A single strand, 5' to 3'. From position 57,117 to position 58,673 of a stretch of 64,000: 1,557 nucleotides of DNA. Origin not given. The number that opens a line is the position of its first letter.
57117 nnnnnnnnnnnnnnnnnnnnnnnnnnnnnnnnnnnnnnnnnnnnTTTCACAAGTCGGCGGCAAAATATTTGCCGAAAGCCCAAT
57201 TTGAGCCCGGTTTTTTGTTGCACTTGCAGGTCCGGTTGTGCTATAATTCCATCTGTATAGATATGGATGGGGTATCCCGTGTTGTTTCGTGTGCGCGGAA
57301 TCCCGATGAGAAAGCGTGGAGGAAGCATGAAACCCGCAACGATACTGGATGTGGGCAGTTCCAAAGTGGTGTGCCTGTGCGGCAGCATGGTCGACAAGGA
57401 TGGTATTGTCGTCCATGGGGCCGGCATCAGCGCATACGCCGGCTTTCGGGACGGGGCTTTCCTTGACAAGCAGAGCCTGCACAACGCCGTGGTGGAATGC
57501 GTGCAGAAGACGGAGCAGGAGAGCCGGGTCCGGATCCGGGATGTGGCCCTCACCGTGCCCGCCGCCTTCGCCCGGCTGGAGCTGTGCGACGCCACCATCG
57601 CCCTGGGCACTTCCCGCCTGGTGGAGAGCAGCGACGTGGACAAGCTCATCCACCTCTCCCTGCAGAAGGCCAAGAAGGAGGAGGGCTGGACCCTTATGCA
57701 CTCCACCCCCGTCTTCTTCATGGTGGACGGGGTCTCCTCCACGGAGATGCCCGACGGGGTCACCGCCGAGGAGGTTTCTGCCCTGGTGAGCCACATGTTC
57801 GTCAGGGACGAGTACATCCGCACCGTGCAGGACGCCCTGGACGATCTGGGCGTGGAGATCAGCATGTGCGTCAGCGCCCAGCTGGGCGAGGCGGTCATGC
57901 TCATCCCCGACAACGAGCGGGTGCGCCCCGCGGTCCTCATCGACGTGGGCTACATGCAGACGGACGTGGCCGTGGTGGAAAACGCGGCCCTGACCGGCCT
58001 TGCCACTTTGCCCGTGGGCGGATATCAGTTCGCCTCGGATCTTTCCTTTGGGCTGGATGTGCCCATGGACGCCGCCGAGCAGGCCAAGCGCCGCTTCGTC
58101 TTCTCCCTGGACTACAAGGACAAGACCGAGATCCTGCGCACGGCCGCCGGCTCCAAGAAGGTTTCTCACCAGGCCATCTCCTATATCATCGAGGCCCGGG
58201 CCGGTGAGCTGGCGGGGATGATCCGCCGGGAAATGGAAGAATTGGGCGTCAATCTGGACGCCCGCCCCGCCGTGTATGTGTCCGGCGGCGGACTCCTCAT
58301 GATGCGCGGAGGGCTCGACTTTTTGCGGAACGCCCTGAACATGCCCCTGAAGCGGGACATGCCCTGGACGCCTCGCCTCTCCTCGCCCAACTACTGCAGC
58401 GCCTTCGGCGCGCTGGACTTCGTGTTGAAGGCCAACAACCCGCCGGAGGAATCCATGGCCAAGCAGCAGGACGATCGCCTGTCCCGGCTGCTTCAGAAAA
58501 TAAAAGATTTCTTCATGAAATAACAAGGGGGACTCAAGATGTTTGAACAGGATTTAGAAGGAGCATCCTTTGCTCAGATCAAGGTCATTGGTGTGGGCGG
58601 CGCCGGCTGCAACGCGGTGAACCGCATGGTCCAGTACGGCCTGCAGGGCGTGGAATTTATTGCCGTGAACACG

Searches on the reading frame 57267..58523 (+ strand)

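Call 16: search_protein_families(library=pfam, proteins=[window:57267-58523:+], max_evalue=0.00001)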
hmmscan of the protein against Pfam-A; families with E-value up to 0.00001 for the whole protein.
window:57267-58523:+ (418 aa): 2 families
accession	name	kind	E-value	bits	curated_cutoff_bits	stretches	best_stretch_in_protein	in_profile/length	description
PF14450.12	FtsA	-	1.3e-15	58.3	31.8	1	223-381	1-127/127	Cell division protein FtsA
PF11104.14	PilM_2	-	4.3e-06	26.3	27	0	206-285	166-245/340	Type IV pilus assembly protein PilM;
